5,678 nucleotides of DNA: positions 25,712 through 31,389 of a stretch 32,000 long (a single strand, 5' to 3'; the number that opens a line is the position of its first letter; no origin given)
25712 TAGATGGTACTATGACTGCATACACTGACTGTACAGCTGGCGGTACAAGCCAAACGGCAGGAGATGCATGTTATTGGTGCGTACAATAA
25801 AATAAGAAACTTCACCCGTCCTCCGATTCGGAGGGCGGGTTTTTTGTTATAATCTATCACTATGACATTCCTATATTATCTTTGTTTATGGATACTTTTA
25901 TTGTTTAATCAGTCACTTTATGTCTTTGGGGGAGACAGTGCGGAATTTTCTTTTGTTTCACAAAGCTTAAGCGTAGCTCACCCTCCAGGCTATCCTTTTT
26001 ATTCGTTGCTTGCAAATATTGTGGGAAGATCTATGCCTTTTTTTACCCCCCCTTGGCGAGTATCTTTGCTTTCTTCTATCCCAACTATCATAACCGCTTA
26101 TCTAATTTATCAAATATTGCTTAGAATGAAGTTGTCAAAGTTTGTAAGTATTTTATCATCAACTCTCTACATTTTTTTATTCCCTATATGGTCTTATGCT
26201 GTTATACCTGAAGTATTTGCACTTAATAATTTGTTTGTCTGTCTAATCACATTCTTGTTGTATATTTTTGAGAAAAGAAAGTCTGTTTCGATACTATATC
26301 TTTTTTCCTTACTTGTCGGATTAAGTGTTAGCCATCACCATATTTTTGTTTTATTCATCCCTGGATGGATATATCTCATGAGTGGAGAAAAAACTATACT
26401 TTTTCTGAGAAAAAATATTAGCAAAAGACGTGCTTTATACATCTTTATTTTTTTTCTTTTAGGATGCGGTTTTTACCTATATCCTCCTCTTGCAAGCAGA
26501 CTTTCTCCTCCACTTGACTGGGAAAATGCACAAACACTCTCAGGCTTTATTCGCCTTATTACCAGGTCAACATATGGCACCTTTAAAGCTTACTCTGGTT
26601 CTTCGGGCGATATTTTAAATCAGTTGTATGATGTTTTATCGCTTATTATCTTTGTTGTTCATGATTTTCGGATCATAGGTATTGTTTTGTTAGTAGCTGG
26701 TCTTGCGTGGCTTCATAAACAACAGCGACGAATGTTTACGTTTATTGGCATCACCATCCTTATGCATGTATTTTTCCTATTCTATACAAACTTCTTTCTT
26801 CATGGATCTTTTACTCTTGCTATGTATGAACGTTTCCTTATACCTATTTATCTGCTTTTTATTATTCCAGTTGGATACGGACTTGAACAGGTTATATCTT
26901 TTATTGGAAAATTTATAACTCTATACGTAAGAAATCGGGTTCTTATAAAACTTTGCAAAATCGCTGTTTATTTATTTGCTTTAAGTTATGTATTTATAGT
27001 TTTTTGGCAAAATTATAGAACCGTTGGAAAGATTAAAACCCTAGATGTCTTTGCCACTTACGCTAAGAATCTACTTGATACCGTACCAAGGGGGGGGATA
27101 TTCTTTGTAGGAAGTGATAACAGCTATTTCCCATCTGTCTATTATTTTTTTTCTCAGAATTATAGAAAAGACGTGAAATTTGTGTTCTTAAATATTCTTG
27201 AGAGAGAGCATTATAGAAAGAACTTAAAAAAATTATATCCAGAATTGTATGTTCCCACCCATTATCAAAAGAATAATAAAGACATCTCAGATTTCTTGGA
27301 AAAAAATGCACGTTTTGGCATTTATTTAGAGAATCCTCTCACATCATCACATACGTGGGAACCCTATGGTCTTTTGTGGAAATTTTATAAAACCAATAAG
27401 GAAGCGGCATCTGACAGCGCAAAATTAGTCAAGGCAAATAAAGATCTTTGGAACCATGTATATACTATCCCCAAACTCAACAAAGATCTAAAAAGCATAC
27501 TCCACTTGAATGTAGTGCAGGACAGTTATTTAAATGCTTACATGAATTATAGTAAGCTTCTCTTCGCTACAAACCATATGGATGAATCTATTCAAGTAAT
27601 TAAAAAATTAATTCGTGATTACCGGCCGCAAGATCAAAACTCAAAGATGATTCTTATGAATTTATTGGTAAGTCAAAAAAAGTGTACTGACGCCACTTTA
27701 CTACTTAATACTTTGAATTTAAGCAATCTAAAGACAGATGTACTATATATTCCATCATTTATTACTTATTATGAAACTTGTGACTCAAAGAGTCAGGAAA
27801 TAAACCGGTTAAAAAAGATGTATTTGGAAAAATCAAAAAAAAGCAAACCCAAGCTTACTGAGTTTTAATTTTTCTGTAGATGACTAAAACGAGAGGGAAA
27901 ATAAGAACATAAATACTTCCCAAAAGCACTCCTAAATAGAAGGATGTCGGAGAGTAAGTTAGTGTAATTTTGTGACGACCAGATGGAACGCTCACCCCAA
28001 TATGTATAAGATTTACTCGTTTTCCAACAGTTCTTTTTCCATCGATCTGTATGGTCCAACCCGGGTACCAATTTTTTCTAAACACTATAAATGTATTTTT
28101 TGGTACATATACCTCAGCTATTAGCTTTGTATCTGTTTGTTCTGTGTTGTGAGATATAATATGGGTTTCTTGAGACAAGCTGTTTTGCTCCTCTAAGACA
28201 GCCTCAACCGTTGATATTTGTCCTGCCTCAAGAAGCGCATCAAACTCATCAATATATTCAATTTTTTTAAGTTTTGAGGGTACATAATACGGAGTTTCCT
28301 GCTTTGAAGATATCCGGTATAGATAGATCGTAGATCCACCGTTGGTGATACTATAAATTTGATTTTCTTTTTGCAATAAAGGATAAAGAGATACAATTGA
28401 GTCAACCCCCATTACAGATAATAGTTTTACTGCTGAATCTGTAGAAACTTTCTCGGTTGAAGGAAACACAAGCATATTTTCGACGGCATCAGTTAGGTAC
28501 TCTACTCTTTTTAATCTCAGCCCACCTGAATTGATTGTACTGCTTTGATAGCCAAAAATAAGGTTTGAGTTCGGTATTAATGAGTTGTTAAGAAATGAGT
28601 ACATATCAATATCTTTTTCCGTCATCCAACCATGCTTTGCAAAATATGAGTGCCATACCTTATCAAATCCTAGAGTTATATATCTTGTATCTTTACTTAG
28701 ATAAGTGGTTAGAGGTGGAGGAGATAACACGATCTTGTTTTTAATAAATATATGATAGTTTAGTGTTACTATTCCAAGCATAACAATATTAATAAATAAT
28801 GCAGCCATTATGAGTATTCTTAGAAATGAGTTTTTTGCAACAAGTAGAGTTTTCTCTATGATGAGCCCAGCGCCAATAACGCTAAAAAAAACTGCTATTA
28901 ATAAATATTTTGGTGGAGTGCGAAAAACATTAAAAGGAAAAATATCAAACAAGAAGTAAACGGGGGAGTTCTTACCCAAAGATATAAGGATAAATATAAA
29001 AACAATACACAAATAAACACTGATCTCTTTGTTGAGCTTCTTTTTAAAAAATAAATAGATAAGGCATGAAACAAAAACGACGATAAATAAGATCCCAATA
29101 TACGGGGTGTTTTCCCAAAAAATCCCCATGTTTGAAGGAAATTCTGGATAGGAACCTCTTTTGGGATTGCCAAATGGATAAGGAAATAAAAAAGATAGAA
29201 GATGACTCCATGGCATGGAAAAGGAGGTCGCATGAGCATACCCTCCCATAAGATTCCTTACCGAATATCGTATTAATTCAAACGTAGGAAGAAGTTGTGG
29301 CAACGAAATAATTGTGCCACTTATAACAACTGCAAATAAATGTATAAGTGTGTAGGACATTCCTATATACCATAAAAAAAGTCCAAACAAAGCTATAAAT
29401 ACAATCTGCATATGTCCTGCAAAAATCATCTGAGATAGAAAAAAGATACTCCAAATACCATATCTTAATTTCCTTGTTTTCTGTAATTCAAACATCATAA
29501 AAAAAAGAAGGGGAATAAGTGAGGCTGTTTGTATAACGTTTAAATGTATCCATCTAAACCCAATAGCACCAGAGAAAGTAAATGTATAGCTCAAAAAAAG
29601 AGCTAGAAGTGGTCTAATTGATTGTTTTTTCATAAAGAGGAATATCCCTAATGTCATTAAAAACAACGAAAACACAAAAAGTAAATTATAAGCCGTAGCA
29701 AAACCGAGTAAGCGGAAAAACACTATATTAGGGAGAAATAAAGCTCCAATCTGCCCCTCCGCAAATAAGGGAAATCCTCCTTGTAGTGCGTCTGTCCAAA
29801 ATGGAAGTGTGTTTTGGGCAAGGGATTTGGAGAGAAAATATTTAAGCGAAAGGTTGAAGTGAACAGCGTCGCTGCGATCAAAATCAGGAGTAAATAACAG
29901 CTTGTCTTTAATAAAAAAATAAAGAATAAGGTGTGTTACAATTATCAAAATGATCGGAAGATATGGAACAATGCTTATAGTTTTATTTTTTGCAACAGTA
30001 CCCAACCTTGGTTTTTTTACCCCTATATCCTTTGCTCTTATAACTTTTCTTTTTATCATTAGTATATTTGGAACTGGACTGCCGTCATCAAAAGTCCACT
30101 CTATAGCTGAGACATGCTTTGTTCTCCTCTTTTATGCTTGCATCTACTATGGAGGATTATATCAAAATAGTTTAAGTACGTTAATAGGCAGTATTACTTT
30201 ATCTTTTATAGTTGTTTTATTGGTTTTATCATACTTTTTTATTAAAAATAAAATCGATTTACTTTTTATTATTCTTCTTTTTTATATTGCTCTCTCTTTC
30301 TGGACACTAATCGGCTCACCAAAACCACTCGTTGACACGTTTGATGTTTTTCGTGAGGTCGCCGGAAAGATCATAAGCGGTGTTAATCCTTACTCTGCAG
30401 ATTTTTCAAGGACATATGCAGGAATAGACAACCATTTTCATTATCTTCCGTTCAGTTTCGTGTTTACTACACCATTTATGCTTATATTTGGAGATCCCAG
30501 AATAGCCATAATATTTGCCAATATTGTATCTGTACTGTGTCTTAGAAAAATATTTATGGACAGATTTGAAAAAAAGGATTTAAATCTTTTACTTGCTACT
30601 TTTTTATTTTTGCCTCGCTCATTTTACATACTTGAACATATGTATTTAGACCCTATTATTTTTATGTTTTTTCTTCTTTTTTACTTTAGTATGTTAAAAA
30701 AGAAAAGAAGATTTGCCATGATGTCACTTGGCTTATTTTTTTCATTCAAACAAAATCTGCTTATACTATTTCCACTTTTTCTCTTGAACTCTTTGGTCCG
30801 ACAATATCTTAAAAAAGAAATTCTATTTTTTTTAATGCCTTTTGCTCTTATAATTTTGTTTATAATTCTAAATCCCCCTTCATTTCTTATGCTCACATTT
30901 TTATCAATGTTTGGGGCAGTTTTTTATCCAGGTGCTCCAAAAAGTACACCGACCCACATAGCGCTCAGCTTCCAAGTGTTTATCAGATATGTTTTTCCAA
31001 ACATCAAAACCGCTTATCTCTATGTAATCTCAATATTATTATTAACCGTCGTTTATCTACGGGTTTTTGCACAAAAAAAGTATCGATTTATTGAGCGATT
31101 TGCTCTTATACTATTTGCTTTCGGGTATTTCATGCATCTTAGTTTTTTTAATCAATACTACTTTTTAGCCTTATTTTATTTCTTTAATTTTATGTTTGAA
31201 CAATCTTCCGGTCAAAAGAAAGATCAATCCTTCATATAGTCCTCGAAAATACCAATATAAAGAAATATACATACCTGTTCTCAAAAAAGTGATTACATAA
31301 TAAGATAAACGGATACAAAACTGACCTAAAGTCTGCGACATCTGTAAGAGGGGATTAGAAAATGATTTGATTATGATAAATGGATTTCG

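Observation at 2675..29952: Recurrent extended -10 / N6-8 / ATG geometry: first genes of transcription units look leaderless, and Shine-Dalgarno appears only at a few internal genes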

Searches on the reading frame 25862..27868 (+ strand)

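Call 55: search_protein_families(library=pfam, proteins=[window:25862-27868:+], max_evalue=0.01)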
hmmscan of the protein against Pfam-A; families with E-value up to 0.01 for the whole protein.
window:25862-27868:+ (668 aa): 1 family
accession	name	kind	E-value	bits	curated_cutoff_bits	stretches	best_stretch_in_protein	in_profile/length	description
PF11028.14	TMEM260-like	-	9.7e-20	71.5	24.2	1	25-173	1-170/179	Protein O-mannosyl-transferase TMEM260-like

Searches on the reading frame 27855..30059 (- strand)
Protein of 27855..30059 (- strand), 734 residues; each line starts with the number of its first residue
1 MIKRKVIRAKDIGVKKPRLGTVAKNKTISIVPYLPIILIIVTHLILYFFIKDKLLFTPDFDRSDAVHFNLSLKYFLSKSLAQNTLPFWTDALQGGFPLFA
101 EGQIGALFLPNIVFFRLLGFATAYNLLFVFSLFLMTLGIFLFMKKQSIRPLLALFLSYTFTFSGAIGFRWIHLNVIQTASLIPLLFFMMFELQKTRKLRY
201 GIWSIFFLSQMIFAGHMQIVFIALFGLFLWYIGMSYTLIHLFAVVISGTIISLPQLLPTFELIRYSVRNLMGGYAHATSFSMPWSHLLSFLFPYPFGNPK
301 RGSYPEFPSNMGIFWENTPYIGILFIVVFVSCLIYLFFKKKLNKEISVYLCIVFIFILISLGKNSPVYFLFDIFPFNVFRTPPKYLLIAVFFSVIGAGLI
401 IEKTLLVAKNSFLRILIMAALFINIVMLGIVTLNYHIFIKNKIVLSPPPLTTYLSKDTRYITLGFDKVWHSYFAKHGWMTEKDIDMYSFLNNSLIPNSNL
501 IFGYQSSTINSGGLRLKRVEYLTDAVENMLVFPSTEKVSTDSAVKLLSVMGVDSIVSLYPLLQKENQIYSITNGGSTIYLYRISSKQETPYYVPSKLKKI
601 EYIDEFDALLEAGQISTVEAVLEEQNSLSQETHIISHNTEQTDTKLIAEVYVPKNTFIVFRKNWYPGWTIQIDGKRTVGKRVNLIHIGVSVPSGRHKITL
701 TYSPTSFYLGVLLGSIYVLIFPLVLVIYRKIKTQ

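Call 55: search_protein_families(library=pfam, proteins=[window:27855-30059:-], max_evalue=0.01)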
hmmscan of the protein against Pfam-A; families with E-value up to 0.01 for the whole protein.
window:27855-30059:- (734 aa): 1 family
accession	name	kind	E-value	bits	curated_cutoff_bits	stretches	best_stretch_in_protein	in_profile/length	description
PF09586.16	YfhO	-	2.1e-09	36.8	28.5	1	624-713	740-834/835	Bacterial membrane protein YfhO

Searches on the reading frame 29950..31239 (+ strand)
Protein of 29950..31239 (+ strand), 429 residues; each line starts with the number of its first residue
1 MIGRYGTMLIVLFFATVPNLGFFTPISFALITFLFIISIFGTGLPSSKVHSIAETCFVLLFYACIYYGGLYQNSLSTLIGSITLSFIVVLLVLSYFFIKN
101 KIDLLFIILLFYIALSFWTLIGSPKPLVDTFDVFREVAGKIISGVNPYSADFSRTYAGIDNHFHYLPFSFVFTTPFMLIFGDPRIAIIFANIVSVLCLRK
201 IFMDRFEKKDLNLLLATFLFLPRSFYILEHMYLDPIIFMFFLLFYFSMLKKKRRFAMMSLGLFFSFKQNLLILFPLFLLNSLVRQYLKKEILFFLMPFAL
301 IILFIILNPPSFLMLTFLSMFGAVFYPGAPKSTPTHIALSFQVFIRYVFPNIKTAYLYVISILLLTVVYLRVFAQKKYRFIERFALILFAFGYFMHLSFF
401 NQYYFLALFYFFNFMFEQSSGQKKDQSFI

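Call 55: search_protein_families(library=pfam, proteins=[window:29950-31239:+], max_evalue=0.01)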
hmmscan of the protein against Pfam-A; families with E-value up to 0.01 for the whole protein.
window:29950-31239:+ (429 aa): 0 families

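Call 70: find_encoding_contigs(protein=window:29950-31239:+, flank=10000, max_places=2)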
Protein window:29950-31239:+ (429 aa): 24 contigs read that carry it; 1 place shown.
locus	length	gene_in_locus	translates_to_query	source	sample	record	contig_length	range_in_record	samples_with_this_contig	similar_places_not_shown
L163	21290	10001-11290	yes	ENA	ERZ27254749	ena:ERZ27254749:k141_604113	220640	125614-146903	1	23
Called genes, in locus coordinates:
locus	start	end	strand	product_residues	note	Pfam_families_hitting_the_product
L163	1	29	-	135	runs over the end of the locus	PF07963:N_methyl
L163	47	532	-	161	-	-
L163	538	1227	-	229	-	PF13177:DNA_pol3_delta2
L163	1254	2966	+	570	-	PF05157:MshEN, PF25199:nSTAND_NTPase5 (faint), PF00437:T2SSE, PF13191:AAA_16 (weak)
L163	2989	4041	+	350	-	PF00437:T2SSE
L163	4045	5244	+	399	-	PF00482:T2SSF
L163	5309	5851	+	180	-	PF07963:N_methyl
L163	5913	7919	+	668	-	PF11028:TMEM260_N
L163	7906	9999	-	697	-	PF09586:YfhO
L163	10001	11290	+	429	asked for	-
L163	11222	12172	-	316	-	PF13641:Glyco_tranf_2_3, PF00535:Glycos_transf_2, PF13632:Glyco_trans_2_3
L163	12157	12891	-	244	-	PF01209:Ubie_methyltran, PF13489:Methyltransf_23, PF06325:PrmA (weak), PF13847:Methyltransf_31, PF08241:Methyltransf_11, PF08242:Methyltransf_12, PF13649:Methyltransf_25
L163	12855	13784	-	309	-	PF13641:Glyco_tranf_2_3, PF00535:Glycos_transf_2, PF10111:Glyco_tranf_2_2 (faint), PF13632:Glyco_trans_2_3 (weak)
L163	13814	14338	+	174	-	PF07963:N_methyl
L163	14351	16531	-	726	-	PF04932:Wzy_C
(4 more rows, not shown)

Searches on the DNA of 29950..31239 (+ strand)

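Call 73: search_rna_families(source=L163, start=18700, end=20800, threshold=gathering)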
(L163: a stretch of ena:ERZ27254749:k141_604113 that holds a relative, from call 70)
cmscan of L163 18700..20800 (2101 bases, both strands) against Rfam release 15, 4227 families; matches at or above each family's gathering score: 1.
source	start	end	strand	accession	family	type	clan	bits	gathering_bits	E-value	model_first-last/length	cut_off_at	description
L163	18977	20530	+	RF00177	SSU_rRNA_bacteria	Gene; rRNA;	CL00111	1333.5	50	0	1-1533/1533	no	Bacterial small subunit ribosomal RNA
